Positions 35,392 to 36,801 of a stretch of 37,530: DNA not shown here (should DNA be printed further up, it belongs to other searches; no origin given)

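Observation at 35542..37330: PqqD-like peptide-binding protein plus HPr-kinase-like P-loop protein head a 9.5-kb polysaccharide operon, with no peptide substrate, protease or cyclase in sight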

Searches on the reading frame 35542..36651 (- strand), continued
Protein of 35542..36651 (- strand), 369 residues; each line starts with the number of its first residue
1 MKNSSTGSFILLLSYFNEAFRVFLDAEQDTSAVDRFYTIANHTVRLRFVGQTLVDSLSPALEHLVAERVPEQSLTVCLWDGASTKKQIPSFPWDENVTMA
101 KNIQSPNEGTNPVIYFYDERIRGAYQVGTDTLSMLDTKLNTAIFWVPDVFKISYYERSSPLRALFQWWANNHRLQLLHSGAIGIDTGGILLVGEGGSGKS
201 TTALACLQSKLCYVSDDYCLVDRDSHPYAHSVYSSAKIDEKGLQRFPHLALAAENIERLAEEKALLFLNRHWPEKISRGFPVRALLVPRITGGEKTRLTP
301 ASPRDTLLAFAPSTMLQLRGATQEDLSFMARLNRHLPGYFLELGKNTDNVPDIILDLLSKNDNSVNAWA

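Call 85: search_protein_families(library=pfam, proteins=[P0247, P0254, P0297, P0314, P0306, P0318, P0354, P0293, P0026], max_evalue=0.001)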
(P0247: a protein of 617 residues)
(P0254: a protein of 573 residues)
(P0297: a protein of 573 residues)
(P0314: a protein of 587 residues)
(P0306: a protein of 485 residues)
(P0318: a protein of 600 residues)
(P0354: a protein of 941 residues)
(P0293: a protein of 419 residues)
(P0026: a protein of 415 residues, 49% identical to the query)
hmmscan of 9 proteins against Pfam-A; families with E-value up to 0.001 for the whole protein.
P0247 (617 aa): 7 families
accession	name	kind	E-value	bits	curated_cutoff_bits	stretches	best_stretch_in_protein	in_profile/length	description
PF01370.27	Epimerase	-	1.7e-23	83.7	20.9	1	4-160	1-169/240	NAD dependent epimerase/dehydratase family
PF16363.11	GDP_Man_Dehyd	-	2.6e-13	50.6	27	1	40-159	55-179/332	GDP-mannose 4,6 dehydratase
PF01073.25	3Beta_HSD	-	5e-11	42.6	22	1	35-141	43-154/280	3-beta hydroxysteroid dehydrogenase/isomerase family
PF13460.12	NAD_binding_10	-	1.1e-10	42.1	27.2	1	8-111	1-103/184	NAD(P)H-binding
PF04321.23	RmlD_sub_bind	-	1e-09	38.3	27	1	3-178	2-166/287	RmlD substrate binding domain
PF02719.21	Polysacc_synt_2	-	1.2e-06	28.4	20.2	1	37-106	54-128/293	Polysaccharide biosynthesis protein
PF07993.18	NAD_binding_4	-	6e-05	22.8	20.1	1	53-174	83-218/258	Male sterility protein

P0254 (573 aa): 3 families
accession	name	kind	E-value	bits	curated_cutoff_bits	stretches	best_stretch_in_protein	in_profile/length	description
PF00535.33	Glycos_transf_2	-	7.7e-33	114.2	23.3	1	4-127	1-128/168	Glycosyl transferase family 2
PF10111.15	Glyco_tranf_2_2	-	3.8e-12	46.7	27.3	1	4-99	1-103/276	Glycosyltransferase like family 2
PF13641.12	Glyco_tranf_2_3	-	5.9e-12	46.5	27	1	4-172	4-195/230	Glycosyltransferase like family 2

P0297 (573 aa): 3 families
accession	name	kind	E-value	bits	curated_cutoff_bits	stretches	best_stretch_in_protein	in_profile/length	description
PF00535.33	Glycos_transf_2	-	5.9e-35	121.1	23.3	1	8-156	1-162/168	Glycosyl transferase family 2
PF13641.12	Glyco_tranf_2_3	-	1.9e-13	51.4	27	1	7-117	3-121/230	Glycosyltransferase like family 2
PF10111.15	Glyco_tranf_2_2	-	1.3e-12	48.3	27.3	1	8-108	1-113/276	Glycosyltransferase like family 2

P0314 (587 aa): 4 families
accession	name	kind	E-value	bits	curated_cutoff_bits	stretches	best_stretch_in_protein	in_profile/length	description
PF00535.33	Glycos_transf_2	-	3.1e-23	83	23.3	1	26-114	22-114/168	Glycosyl transferase family 2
PF10111.15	Glyco_tranf_2_2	-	1e-13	51.8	27.3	1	30-182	28-204/276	Glycosyltransferase like family 2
PF13641.12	Glyco_tranf_2_3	-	7e-11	43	27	1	26-194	25-211/230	Glycosyltransferase like family 2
PF07475.17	Hpr_kinase_C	-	2.6e-05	24.3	33.3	1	402-452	8-58/171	HPr Serine kinase C-terminal domain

P0306 (485 aa): 0 families

P0318 (600 aa): 4 families
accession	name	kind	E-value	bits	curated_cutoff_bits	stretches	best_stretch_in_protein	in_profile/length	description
PF00535.33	Glycos_transf_2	-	3.7e-34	118.5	23.3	1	364-488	1-130/168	Glycosyl transferase family 2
PF13641.12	Glyco_tranf_2_3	-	3.4e-20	73.5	27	1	361-562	2-211/230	Glycosyltransferase like family 2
PF10111.15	Glyco_tranf_2_2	-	1.3e-16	61.4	27.3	1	364-562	1-217/276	Glycosyltransferase like family 2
PF13632.12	Glyco_trans_2_3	-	0.00024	21.4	27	1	440-559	2-120/198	Glycosyl transferase family group 2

P0354 (941 aa): 7 families
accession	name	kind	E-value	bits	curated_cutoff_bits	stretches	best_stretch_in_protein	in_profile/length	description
PF00005.33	ABC_tran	-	2.7e-32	112.7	25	1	375-522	1-135/137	ABC transporter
PF00664.28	ABC_membrane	-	1e-10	42.2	28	1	47-315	3-274/274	ABC transporter transmembrane region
PF02463.25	SMC_N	-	2.9e-09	37.1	40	1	494-568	135-213/220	RecF/RecN/SMC N terminal domain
PF13555.12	AAA_29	-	2.9e-05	24.2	27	0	379-413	16-50/61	P-loop containing region of AAA domain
PF13476.12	AAA_23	-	0.00015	22.9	27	1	376-415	11-49/201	AAA domain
PF13304.12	AAA_21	-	0.00076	20.1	27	0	496-553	238-299/304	AAA domain, putative AbiEii toxin, Type IV TA system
PF13401.12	AAA_22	-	0.00086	20.1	27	0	387-553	7-124/130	AAA domain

P0293 (419 aa): 1 family
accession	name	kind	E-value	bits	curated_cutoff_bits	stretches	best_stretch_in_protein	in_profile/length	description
PF07475.17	Hpr_kinase_C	-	3.7e-05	23.8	33.3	1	230-278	8-56/171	HPr Serine kinase C-terminal domain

P0026 (415 aa): 2 families
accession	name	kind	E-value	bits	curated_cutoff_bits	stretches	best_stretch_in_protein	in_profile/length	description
PF00535.33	Glycos_transf_2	-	3.9e-14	53.4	23.3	1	9-58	1-50/168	Glycosyl transferase family 2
PF07475.17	Hpr_kinase_C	-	0.00075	19.5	33.3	0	229-274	7-52/171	HPr Serine kinase C-terminal domain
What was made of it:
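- Fusions: GT2-kinase, kinase-GT2 and exporter-kinase proteins exist (call 85). The kinase occurs fused to a GT2, to an epimerase/dehydratase-like domain or to an ABC exporter (call 85).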

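Call 93: find_encoding_contigs(protein=P0114, flank=10000, max_places=1)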
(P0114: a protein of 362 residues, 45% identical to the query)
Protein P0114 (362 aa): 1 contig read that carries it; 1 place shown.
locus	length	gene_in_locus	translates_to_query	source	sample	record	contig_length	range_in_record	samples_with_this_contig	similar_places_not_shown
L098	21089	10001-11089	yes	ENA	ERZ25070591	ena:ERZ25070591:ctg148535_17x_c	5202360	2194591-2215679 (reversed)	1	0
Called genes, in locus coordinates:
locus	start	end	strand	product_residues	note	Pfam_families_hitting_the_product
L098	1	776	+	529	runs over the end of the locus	PF00989:PAS (weak), PF08448:PAS_4 (faint), PF13188:PAS_8 (faint), PF13426:PAS_9 (weak), PF00512:HisKA, PF02518:HATPase_c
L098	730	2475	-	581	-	PF00795:CN_hydrolase, PF02540:NAD_synthase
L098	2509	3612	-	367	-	PF04909:Amidohydro_2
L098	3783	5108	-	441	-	PF16952:Gln-synt_N_2, PF00120:Gln-synt_C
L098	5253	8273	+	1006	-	PF08448:PAS_4, PF13426:PAS_9, PF01590:GAF, PF13185:GAF_2, PF13492:GAF_3, PF13426:PAS_9, PF00512:HisKA, PF02518:HATPase_c, +4 more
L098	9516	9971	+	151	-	PF05402:PqqD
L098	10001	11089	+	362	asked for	-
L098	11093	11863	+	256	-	PF13641:Glyco_tranf_2_3, PF00535:Glycos_transf_2, PF10111:Glyco_tranf_2_2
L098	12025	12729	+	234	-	PF13641:Glyco_tranf_2_3, PF00535:Glycos_transf_2, PF10111:Glyco_tranf_2_2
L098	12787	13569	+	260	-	-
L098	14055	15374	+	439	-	PF07221:GlcNAc_2-epim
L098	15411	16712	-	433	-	PF14907:NTP_transf_5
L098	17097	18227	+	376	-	PF14907:NTP_transf_5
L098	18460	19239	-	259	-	PF02463:SMC_N (faint), PF00005:ABC_tran, PF13304:AAA_21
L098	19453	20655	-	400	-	PF00528:BPD_transp_1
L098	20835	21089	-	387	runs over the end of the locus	PF00528:BPD_transp_1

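Call 94: find_encoding_contigs(protein=P0044, flank=10000, max_places=1)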
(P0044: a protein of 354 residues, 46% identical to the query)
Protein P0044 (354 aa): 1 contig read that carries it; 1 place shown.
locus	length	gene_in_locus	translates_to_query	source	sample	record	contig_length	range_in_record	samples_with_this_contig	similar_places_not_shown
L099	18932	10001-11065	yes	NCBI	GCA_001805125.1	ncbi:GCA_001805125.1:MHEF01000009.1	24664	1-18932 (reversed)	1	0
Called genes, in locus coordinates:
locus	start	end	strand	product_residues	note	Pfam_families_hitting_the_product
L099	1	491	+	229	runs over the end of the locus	-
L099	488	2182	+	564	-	PF13175:AAA_15 (weak), PF13304:AAA_21, PF13175:AAA_15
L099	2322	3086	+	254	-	-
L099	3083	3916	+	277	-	PF08843:AbiEii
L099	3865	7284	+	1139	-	PF13091:PLDc_2 (faint), PF04851:ResIII (faint), PF00176:SNF2-rel_dom (weak), PF00271:Helicase_C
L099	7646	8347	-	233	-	PF00691:OmpA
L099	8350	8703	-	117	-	-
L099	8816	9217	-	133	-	-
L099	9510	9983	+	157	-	PF05402:PqqD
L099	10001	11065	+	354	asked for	-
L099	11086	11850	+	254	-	PF13641:Glyco_tranf_2_3, PF00535:Glycos_transf_2, PF10111:Glyco_tranf_2_2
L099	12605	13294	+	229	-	PF00535:Glycos_transf_2, PF10111:Glyco_tranf_2_2, PF13641:Glyco_tranf_2_3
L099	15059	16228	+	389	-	PF14907:NTP_transf_5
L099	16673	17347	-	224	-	PF13482:RNase_H_2, PF10108:DNA_pol_B_exo2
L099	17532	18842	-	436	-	PF22694:CtpB_N-like, PF00595:PDZ, PF13180:PDZ_2 (weak), PF17820:PDZ_6, PF03572:Peptidase_S41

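Call 96: search_protein_families(library=padloc, proteins=[window:35542-36651:-, L099:15059-16228:+], max_evalue=0.001)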
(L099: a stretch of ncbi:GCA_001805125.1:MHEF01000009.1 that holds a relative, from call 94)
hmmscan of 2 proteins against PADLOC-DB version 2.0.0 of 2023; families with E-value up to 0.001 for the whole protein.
window:35542-36651:- (369 aa): 0 families

L099:15059-16228:+ (389 aa): 0 families
